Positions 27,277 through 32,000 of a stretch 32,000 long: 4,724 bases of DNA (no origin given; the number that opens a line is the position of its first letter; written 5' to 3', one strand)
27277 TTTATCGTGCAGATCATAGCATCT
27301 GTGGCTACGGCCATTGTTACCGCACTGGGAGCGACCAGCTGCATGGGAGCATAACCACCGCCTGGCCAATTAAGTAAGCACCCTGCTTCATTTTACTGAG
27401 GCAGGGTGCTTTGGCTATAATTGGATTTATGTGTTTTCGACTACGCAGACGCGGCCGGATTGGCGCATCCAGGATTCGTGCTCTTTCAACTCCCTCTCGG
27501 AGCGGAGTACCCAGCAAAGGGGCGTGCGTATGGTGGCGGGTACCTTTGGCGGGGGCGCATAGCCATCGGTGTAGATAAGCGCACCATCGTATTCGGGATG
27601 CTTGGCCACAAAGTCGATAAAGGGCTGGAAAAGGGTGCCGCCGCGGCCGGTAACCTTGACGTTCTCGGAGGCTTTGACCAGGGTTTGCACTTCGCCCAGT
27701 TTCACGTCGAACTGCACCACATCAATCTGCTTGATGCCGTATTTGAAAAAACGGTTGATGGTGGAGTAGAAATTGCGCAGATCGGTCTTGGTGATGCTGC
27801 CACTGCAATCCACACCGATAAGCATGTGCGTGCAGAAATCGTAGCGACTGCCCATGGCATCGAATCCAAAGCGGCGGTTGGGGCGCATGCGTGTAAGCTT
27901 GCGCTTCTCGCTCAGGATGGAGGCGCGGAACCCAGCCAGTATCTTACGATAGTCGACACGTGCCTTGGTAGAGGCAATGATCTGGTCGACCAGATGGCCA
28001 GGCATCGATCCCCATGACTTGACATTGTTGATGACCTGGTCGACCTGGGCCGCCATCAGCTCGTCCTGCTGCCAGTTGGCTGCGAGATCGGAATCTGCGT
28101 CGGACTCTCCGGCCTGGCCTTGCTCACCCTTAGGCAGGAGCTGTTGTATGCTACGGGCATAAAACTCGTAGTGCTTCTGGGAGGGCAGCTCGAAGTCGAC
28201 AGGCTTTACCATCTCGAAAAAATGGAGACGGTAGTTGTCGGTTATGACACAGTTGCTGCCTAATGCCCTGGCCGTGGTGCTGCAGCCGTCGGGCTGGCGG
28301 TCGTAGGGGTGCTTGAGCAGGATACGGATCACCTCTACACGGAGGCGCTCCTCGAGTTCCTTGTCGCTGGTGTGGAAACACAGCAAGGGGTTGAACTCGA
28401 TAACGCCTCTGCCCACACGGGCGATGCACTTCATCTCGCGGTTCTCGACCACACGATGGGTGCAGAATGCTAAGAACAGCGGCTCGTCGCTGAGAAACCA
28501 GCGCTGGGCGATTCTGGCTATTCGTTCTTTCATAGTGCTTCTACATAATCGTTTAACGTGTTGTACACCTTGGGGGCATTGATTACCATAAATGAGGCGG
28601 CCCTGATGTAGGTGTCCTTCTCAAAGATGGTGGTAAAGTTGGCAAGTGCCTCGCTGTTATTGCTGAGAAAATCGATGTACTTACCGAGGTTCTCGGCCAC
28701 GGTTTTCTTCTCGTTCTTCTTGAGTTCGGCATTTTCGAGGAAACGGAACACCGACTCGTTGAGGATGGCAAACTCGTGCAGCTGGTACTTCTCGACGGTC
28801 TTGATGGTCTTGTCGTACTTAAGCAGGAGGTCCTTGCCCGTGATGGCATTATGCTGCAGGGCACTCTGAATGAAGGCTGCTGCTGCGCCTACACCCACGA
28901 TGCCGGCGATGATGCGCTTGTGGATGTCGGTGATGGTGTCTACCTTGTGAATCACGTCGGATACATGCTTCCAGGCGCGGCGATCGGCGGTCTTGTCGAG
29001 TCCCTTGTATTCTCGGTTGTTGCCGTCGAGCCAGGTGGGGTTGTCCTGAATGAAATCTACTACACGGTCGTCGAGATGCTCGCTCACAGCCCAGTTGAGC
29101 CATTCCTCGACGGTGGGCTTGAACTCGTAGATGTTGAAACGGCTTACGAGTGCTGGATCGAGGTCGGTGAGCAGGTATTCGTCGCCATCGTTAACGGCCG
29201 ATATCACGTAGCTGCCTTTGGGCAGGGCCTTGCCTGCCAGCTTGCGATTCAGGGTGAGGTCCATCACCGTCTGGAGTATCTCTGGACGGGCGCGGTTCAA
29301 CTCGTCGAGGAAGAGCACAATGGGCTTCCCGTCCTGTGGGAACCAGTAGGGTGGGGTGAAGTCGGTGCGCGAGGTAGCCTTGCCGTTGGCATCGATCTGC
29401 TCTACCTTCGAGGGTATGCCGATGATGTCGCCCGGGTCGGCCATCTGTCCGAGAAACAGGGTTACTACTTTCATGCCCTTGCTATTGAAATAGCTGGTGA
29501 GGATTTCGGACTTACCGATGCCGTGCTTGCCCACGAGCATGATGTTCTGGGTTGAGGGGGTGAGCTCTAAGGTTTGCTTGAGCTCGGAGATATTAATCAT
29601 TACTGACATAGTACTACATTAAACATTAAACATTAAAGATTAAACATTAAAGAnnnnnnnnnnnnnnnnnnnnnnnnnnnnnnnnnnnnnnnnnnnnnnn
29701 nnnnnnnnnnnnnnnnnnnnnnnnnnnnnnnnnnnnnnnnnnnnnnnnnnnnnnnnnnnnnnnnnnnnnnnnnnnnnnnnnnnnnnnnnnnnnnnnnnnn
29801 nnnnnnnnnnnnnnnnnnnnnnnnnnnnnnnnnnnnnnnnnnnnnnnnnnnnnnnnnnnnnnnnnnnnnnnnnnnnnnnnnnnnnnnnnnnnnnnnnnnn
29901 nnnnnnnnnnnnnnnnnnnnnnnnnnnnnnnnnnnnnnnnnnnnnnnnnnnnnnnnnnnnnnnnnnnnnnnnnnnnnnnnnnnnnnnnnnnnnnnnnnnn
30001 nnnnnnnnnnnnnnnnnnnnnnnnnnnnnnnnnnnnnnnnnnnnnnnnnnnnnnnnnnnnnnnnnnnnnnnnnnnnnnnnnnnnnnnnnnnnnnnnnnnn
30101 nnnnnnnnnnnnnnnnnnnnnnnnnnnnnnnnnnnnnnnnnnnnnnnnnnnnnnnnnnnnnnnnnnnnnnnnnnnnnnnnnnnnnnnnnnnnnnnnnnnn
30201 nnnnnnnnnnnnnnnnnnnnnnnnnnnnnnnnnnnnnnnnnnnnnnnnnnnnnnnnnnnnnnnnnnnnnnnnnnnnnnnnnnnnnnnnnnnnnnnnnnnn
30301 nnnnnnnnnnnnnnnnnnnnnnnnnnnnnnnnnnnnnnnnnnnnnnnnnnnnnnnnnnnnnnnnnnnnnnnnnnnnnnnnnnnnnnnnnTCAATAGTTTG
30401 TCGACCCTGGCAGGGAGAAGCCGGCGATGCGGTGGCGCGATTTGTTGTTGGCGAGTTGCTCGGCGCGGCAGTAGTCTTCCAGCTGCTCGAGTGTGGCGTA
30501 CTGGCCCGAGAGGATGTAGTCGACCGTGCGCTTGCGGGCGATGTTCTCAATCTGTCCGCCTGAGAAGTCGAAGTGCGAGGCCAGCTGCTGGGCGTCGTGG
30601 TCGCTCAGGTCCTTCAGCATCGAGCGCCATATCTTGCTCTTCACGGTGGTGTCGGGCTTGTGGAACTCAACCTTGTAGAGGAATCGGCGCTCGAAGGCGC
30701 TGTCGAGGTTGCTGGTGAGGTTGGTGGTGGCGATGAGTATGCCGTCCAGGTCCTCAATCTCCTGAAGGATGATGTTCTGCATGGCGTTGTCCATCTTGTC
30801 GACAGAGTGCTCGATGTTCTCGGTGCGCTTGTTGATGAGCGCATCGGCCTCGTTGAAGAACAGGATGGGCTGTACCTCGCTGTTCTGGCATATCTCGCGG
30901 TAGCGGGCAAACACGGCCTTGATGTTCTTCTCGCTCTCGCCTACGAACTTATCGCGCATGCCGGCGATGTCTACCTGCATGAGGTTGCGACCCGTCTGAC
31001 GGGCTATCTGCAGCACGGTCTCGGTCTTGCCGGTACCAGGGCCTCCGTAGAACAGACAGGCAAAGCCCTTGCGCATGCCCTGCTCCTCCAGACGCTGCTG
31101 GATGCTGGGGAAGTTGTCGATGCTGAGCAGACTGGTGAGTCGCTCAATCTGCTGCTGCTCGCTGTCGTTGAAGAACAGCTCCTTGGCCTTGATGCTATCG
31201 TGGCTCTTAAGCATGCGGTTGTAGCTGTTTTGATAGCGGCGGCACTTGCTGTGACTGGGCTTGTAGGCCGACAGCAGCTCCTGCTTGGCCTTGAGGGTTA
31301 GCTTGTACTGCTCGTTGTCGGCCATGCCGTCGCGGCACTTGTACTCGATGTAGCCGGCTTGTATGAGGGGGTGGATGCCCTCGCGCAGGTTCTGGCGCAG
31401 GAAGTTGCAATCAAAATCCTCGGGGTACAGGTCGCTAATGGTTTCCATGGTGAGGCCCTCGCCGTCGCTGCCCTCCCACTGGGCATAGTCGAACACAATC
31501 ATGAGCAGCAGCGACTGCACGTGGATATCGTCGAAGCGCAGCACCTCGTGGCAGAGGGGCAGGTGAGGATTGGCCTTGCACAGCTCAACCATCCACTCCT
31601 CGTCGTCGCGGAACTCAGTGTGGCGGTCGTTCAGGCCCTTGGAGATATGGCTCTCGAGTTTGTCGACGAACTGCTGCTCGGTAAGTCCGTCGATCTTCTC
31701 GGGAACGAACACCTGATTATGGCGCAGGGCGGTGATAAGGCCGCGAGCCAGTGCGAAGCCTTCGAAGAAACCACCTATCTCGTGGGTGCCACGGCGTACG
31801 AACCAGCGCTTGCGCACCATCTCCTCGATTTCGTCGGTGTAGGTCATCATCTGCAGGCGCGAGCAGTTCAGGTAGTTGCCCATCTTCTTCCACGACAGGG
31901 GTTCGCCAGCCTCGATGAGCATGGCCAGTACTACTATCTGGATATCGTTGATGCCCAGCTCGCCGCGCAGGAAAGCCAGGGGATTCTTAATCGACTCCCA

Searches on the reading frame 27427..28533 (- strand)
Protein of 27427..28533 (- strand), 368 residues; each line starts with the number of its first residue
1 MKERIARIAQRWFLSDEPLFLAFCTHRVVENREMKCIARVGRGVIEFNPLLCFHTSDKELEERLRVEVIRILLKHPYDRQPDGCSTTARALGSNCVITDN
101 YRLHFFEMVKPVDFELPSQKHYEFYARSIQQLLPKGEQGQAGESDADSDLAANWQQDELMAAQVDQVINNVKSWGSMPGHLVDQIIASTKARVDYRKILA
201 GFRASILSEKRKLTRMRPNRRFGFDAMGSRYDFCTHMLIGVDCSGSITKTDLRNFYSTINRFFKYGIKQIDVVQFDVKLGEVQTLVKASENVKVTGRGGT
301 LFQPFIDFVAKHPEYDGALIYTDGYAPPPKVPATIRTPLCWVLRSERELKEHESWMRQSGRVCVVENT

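Call 13: search_protein_families(library=pfam, proteins=[window:27427-28533:-], max_evalue=0.001)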
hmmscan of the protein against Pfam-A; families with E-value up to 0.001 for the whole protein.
window:27427-28533:- (368 aa): 2 families
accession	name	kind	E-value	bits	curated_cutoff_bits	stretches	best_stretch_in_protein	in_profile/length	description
PF09967.15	DUF2201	-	2.3e-13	50.8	26.4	1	239-349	3-112/123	VWA-like domain (DUF2201)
PF13203.12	DUF2201_N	-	2.8e-05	24.3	23.2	1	137-222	169-255/271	Putative metallopeptidase domain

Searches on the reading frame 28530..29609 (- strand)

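Call 13: search_protein_families(library=pfam, proteins=[window:28530-29609:-], max_evalue=0.001)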
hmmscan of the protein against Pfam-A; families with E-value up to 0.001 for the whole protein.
window:28530-29609:- (359 aa): 3 families
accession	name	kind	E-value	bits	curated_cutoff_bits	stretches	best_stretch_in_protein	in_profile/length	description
PF07728.20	AAA_5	-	4.7e-09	36.8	22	1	22-158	1-139/139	AAA domain (dynein-related subfamily)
PF13191.12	AAA_16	-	8.5e-05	23.6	32.6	0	8-42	10-46/167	AAA ATPase domain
PF12775.13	AAA_7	-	0.0005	20.1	25.8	0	17-45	30-58/181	P-loop containing dynein motor region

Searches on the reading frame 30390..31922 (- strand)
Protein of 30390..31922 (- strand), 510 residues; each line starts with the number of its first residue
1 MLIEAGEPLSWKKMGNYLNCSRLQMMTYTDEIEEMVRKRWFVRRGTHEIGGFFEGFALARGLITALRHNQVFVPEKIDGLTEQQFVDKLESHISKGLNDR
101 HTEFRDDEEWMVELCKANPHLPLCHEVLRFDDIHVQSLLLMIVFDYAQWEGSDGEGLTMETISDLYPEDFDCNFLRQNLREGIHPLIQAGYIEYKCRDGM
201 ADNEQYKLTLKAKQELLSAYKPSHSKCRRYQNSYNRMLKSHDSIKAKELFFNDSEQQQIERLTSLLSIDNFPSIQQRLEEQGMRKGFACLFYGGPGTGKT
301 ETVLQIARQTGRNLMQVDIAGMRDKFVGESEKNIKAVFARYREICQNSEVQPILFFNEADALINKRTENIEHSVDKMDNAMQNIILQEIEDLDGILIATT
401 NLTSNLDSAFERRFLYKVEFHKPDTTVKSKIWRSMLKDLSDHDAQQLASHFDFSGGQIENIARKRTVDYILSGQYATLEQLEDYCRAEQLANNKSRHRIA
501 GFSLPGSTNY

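Call 13: search_protein_families(library=pfam, proteins=[window:30390-31922:-], max_evalue=0.001)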
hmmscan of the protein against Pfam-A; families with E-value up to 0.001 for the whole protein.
window:30390-31922:- (510 aa): 2 families
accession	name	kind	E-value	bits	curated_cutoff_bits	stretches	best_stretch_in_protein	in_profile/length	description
PF00004.35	AAA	-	6e-24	85.4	21.2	1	289-420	1-129/131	ATPase family associated with various cellular activities (AAA)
PF13086.12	AAA_11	-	5.3e-05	23.5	27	1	279-406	15-143/257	AAA domain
